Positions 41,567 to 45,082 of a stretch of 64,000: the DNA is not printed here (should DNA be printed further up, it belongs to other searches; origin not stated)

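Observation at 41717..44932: MalT-like STAND ATPase with a C-terminal SARP-type (wHTH + BTAD) output, inverted relative to AfsR/SARP regulators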

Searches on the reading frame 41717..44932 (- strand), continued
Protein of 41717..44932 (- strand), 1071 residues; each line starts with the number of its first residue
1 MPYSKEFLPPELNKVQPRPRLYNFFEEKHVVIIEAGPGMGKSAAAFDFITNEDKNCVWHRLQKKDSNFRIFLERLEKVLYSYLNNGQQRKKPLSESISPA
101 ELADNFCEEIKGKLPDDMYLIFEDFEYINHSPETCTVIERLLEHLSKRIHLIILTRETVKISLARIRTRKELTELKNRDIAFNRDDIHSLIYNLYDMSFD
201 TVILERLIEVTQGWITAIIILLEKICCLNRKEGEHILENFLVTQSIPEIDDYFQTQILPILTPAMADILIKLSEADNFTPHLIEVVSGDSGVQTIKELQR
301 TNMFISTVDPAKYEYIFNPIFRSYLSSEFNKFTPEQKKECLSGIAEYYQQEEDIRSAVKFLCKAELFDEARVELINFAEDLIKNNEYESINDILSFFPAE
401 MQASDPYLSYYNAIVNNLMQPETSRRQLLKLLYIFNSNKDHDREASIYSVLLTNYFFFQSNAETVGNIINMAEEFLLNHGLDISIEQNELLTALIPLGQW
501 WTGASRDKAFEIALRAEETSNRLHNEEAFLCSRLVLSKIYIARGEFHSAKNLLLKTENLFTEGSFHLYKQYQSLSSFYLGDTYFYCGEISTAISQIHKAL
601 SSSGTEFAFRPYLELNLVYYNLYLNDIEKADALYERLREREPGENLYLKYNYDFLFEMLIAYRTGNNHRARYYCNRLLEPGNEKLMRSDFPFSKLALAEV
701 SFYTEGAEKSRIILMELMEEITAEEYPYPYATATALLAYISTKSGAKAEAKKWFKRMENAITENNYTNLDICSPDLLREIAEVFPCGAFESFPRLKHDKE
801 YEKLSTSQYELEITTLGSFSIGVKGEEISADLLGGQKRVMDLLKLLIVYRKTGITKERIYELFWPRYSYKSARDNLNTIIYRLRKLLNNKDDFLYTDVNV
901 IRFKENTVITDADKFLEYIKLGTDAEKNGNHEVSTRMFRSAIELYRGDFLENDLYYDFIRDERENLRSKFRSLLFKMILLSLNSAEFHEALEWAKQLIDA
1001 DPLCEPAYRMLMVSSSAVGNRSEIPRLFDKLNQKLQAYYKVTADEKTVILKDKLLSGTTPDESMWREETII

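Call 19: find_related_loci(query=A1, collection=genome_contigs, flank=7000)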
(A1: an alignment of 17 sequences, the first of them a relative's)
Query A1 (1071 aa) in genome_contigs; peptide patterns used: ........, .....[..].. (x = any residue, [..] = any of these).
92 stretches matched a pattern; 11 encode a relative of the query (tblastn E <= 1e-3); 11 distinct loci.
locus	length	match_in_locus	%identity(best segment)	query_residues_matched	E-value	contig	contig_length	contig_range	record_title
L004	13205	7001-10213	80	1-1071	0e+0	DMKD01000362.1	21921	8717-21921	MAG TPA_asm: Spirochaeta sp. isolate UBA9216 contig_77784, whole genome shotgun sequence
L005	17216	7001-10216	73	1-1071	0e+0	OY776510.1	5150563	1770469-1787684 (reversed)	MAG: Spirochaetia bacterium isolate 10f9290b-63d0-4de7-b2b2-356c5ab5f7f1 genome assembly, chromosome: 1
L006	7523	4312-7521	70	1-1069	0e+0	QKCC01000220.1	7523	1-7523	MAG: Spirochaetales bacterium isolate SZUA-414 scaffold_41075, whole genome shotgun sequence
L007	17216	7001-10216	69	1-1071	0e+0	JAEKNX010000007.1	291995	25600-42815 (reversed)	MAG: Spirochaetales bacterium isolate bin_125 NODE_32_length_291995_cov_48.043879, whole genome shotgun sequence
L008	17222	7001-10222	60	1-1071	0e+0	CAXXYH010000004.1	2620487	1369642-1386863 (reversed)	MAG: Spirochaetia bacterium isolate 3f6413ad-2fe3-400d-aa3f-8d8018634007 genome assembly, contig: contig_4, whole genome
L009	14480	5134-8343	65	1-1071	0e+0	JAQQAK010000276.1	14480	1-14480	MAG: Spirochaetaceae bacterium isolate JB007 k141_40181, whole genome shotgun sequence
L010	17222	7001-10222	60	1-1071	0e+0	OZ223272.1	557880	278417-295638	MAG: Spirochaetia bacterium isolate 50ab941f-e521-41e2-bb97-00a459704a5b genome assembly, chromosome: 9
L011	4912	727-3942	46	6-1071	0e+0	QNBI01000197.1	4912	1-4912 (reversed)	MAG: Spirochaetes bacterium isolate B123_G9 B123_Guay9_scaffold_33730, whole genome shotgun sequence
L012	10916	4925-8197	42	7-1070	0e+0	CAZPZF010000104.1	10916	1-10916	MAG TPA_asm: uncultured Spirochaetales bacterium isolate SRP167436_co1_178 genome assembly, contig: NODE_10060_length_10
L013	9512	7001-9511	40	5-835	0e+0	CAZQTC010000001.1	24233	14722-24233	MAG TPA_asm: uncultured Spirochaetales bacterium isolate binchicken_co219_179 genome assembly, contig: k141_639006, whol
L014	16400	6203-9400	39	9-1071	0e+0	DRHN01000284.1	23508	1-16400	MAG TPA_asm: Spirochaetes bacterium isolate HyVt-370 HyVt-370_k145_504784, whole genome shotgun sequence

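Call 24: search_protein_families(library=pfam, proteins=[L014:3615-5864:-, L014:2996-3736:-, L014:9973-11316:-, L014:11363-12823:-, L014:12844-13977:-, L014:9446-9853:-, L013:5849-6880:-, L013:4120-5895:+, L013:2600-4093:+, L011:20-622:+], max_evalue=0.00001)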
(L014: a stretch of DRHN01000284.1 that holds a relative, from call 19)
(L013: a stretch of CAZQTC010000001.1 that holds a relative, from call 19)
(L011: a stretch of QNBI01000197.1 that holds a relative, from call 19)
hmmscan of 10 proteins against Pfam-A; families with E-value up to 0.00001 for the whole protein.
L014:3615-5864:- (749 aa): 2 families
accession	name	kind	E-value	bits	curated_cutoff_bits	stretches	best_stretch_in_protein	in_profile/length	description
PF00384.28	Molybdopterin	-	1.9e-54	185.5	24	1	65-513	1-353/353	Molybdopterin oxidoreductase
PF01568.27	Molydop_binding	-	2.1e-21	76.5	26.8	1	632-739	5-108/110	Molydopterin dinucleotide binding domain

L014:2996-3736:- (246 aa): 8 families
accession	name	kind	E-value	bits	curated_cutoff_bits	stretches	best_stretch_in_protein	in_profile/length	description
PF13247.11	Fer4_11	-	8.6e-26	90.5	26.2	1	105-196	6-99/100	4Fe-4S dicluster domain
PF12838.12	Fer4_7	-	2.1e-12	47.7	27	1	109-155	2-52/52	4Fe-4S dicluster domain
PF13237.11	Fer4_10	-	1.8e-10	41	25.5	1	134-188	2-53/53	4Fe-4S dicluster domain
PF12837.12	Fer4_6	-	2.1e-10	40.5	25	1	133-156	1-24/24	4Fe-4S binding domain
PF13187.11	Fer4_9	-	2.6e-10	40.6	27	0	108-154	1-50/52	4Fe-4S dicluster domain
PF12797.12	Fer4_2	-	1.8e-09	37.4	24.5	1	133-153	2-22/22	4Fe-4S binding domain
PF00037.32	Fer4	-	7.4e-09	35.5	21.1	1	135-156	2-23/24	4Fe-4S binding domain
PF25160.1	LdpA_Fe-S-bd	-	5.1e-06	26.6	27.6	0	111-155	4-42/49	LdpA Fe-S cluster-binding domain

L014:9973-11316:- (447 aa): 1 family
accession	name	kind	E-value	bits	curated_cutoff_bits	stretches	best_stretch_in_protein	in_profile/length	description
PF00202.27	Aminotran_3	-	7.8e-103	344.7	30.5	1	38-434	10-402/403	Aminotransferase class-III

L014:11363-12823:- (486 aa): 1 family
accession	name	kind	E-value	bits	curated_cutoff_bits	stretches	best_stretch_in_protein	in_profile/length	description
PF06253.16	MTTB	-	5.3e-65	219.8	25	1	12-482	28-497/500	Trimethylamine methyltransferase (MTTB)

L014:12844-13977:- (377 aa): 2 families
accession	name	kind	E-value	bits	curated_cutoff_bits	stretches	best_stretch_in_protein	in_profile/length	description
PF00005.33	ABC_tran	-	1.1e-36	126.8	25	1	36-178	2-137/137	ABC transporter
PF08402.16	TOBE_2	-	2.9e-06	27.7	21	1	294-350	1-52/76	TOBE domain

L014:9446-9853:- (135 aa): 1 family
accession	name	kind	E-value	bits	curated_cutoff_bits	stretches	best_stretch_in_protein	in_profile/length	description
PF00171.27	Aldedh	-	1.6e-18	67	23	2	17-78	1-61/461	Aldehyde dehydrogenase family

L013:5849-6880:- (343 aa): 1 family
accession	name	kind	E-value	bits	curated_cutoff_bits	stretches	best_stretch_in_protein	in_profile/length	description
PF00294.29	PfkB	-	3.7e-32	112.3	25.8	1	13-318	11-297/302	pfkB family carbohydrate kinase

L013:4120-5895:+ (591 aa): 3 families
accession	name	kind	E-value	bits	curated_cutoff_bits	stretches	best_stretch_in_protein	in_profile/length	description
PF08125.19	Mannitol_dh_C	-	9.8e-28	97.4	30.7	1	227-363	6-138/190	Mannitol dehydrogenase C-terminal domain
PF09719.15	C_GCAxxG_C_C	-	5.6e-20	72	27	1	424-560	3-118/118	Putative redox-active protein (C_GCAxxG_C_C)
PF01232.29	Mannitol_dh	-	7.1e-17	62.5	27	1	5-214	2-197/199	Mannitol dehydrogenase Rossmann domain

L013:2600-4093:+ (497 aa): 1 family
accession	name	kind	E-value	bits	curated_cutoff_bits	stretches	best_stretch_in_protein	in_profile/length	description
PF01970.21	TctA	-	3.2e-164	547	28.9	1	20-440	1-423/423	Tripartite tricarboxylate transporter TctA family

L011:20-622:+ (200 aa): 1 family
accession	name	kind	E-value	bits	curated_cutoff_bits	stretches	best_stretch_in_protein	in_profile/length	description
PF00528.27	BPD_transp_1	-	1.4e-11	44.9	26.4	1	10-182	2-174/184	Binding-protein-dependent transport system inner membrane component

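Call 35: search_solved_structures(query=A3, max_evalue=0.01, show_alignments=0)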
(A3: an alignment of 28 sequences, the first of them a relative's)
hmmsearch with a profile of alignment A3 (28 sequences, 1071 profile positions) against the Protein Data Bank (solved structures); distinct sequences matched with E-value up to 0.01: 18.
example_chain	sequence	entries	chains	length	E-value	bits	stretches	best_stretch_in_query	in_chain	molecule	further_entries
8bob_C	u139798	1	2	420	2.3e-55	191.3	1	12-408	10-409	HTH-type transcriptional regulator MalT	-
4y6c_A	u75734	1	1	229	4.8e-08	34.6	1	532-604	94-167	ANSERINA PUTATIVE KINESIN LIGHT chain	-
8hvr_I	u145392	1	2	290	4.6e-06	28.1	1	802-1058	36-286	Regulatory protein AfsR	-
9gzg_A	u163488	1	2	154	1.3e-05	26.5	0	920-944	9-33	Engineered CTPR protein with glutamic acids for conductivity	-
2fez_A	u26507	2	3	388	2.2e-05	25.8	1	807-1062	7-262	Probable regulatory protein embR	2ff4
4y6w_A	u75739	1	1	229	2.5e-05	25.7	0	532-604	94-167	NaB(AB)3ACb - light chain TPR-like repeats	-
8jke_I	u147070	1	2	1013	4.4e-05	24.8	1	803-1059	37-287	Regulatory protein AfsR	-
2wqh_A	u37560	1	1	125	4.7e-05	24.7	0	919-947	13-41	CTPR3Y3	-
8k60_I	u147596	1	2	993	5.4e-05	24.5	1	805-1059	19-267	Regulatory protein AfsR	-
8bu0_A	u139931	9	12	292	0.00027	22.2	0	919-944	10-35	Consensus tetratricopeptide repeat protein | Crystal structure of an 8-repeat consensus TPR superhelix with Zinc. | Monomer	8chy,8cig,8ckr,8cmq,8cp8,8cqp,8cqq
7obi_A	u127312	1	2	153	0.0013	20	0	900-944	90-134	CTPR-rv4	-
2fo7_A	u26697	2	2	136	0.0015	19.8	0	919-944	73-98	SYNTHETIC CONSENSUS TPR PROTEIN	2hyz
8ch0_A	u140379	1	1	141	0.0016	19.7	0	919-944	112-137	Consensus tetratricopeptide repeat protein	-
5uj7_E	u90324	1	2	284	0.003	18.8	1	36-157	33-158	Origin recognition complex subunit 5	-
1na0_A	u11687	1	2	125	0.0063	17.7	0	917-944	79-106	designed protein CTPR3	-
5lj5_Q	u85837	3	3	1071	0.0084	17.3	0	10-168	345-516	Pre-mRNA-splicing factor ATP-dependent RNA helicase PRP16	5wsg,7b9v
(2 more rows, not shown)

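Call 42: find_related_loci(query=A3, collection=metagenome_contigs, flank=6000)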
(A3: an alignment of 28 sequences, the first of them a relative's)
Query A3 (1071 aa) in metagenome_contigs; peptide patterns used: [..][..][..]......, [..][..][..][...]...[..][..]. (x = any residue, [..] = any of these).
132 stretches matched a pattern; 28 encode a relative of the query (tblastn E <= 1e-3); 28 distinct loci.
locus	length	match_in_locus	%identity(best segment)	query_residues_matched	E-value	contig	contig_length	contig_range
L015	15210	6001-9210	70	1-1071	0e+0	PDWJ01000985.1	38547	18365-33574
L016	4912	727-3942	46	6-1071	0e+0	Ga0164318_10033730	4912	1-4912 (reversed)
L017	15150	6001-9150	45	14-1071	0e+0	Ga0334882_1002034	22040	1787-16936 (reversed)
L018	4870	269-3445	43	6-1071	0e+0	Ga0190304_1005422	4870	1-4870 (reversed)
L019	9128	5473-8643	41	7-1071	0e+0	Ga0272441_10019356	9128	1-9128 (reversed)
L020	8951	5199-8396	43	7-1071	0e+0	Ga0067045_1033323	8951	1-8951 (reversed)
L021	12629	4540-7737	43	7-1071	0e+0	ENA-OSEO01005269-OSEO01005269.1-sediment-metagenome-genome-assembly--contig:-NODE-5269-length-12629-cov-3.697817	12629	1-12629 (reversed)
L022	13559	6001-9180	39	10-1071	0e+0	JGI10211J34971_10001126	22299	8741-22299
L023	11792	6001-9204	40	10-1071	0e+0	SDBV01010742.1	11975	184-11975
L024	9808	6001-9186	39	6-1071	0e+0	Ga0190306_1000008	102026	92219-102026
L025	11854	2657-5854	39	9-1071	0e+0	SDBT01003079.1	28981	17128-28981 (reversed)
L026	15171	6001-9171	39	10-1070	0e+0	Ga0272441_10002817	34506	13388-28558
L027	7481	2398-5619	38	4-1071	0e+0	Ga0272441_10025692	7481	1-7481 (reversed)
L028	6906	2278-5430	37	9-1071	0e+0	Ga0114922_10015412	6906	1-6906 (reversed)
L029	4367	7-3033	39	57-1071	0e+0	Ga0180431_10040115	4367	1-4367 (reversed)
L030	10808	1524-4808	37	7-1071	0e+0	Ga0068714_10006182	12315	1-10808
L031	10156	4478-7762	37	7-1071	0e+0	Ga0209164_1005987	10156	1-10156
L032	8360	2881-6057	38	3-1071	0e+0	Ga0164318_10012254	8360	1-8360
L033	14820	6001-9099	36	27-1071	0e+0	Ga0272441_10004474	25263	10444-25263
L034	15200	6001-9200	44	2-1071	0e+0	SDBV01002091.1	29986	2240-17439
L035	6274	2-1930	46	427-1071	1e-180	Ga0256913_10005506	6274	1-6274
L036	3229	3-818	82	800-1071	2e-148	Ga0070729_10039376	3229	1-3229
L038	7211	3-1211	46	669-1071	8e-109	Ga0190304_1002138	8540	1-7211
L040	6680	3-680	61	846-1071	2e-83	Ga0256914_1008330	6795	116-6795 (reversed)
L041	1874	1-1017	43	733-1071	3e-87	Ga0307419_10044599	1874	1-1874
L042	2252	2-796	48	807-1071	7e-71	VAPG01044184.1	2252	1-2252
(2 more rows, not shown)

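Call 45: search_protein_families(library=pfam, proteins=[L019:3366-5087:-, L023:4614-5771:+, L023:3020-4609:+, L024:2781-4148:-, L026:5061-5639:+, L027:83-1171:+, L028:93-2120:+, L031:3160-4620:-, L022:9277-12525:-, L027:1521-2171:+], max_evalue=0.00001)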
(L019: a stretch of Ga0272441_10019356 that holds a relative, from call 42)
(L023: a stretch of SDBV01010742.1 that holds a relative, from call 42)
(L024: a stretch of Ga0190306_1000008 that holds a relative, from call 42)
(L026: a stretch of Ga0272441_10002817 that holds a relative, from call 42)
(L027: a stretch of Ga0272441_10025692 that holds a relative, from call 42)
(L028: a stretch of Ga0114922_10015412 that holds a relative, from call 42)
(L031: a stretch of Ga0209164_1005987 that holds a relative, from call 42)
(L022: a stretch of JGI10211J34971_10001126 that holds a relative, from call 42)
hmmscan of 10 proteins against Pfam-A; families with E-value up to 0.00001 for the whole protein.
L019:3366-5087:- (573 aa): 1 family
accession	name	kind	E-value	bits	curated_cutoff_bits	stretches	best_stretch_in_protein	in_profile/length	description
PF00266.25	Aminotran_5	-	1.5e-28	100.3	21.5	1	146-468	86-370/371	Aminotransferase class-V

L023:4614-5771:+ (385 aa): 2 families
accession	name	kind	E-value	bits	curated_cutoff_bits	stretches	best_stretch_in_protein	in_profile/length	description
PF03435.24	Sacchrp_dh_NADP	-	1.9e-21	77.2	25.1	1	9-124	2-127/129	Saccharopine dehydrogenase NADP binding domain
PF16653.10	Sacchrp_dh_C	-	5.5e-15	56.6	31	1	130-374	1-264/265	Saccharopine dehydrogenase C-terminal domain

L023:3020-4609:+ (529 aa): 6 families
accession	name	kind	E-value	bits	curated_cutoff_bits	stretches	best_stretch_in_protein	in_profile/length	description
PF01593.30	Amino_oxidase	-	1.5e-14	54.6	19.8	1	16-523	3-443/443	Flavin containing amine oxidoreductase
PF01266.30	DAO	-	3.9e-12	46.8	27.9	1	6-94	1-96/353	FAD dependent oxidoreductase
PF07992.20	Pyr_redox_2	-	3.3e-08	33.8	26.1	0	5-54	1-51/291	Pyridine nucleotide-disulphide oxidoreductase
PF13450.12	NAD_binding_8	-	1.8e-07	31.7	21.9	1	9-56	1-44/68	NAD(P)-binding Rossmann-like domain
PF01946.23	Thi4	-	2.1e-06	27.6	26.2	0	5-42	18-56/235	Thi4 family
PF12831.13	FAD_oxidored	-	2.8e-06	27.3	27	1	6-78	1-74/416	FAD dependent oxidoreductase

L024:2781-4148:- (455 aa): 1 family
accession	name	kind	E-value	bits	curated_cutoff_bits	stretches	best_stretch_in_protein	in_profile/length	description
PF03553.21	Na_H_antiporter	-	3.1e-25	89.5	23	1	153-452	2-303/303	Na+/H+ antiporter family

L026:5061-5639:+ (192 aa): 2 families
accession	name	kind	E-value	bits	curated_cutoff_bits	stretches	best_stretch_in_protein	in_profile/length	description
PF03358.20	FMN_red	-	6.3e-25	88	24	1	6-154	3-138/152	NADPH-dependent FMN reductase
PF02525.22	Flavodoxin_2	-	8.6e-21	75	27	1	5-165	2-177/198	Flavodoxin-like fold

L027:83-1171:+ (362 aa): 1 family
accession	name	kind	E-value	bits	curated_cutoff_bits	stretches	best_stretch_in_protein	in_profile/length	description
PF09505.15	Dimeth_Pyl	-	1.7e-137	459.2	25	1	12-362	3-353/463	Dimethylamine methyltransferase (Dimeth_PyL)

L028:93-2120:+ (675 aa): 2 families
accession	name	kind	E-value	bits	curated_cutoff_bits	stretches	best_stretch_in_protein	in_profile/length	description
PF01314.23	AFOR_C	-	8.2e-122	407.5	27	1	312-662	20-385/385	Aldehyde ferredoxin oxidoreductase, domains 2 & 3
PF02730.20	AFOR_N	-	1.2e-71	241.1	29.8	1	81-280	1-198/199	Aldehyde ferredoxin oxidoreductase, N-terminal domain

L031:3160-4620:- (486 aa): 0 families

L022:9277-12525:- (1082 aa): 5 families
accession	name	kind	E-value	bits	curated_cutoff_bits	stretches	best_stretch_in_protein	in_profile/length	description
PF01855.24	POR_N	-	1.3e-75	254.6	27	1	30-261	2-231/231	Pyruvate flavodoxin/ferredoxin oxidoreductase, thiamine diP-bdg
PF01558.24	POR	-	3e-35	122.4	27.4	1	435-616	1-170/173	Pyruvate ferredoxin/flavodoxin oxidoreductase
PF17147.9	PFOR_II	-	2.4e-13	50.7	27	1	282-371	1-91/102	Pyruvate:ferredoxin oxidoreductase core domain II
PF02775.26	TPP_enzyme_C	-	2e-09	37.9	21.9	1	868-981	45-150/151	Thiamine pyrophosphate enzyme, C-terminal TPP binding domain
PF10371.14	EKR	-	2.3e-08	34.2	27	1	641-682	10-50/55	Domain of unknown function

L027:1521-2171:+ (216 aa): 2 families
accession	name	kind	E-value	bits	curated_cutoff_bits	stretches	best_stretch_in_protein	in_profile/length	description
PF02310.24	B12-binding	-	5.1e-24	84.9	32.1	1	94-206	2-120/121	B12 binding domain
PF02607.22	B12-binding_2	-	2.8e-18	66.3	23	1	6-77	1-71/74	B12 binding domain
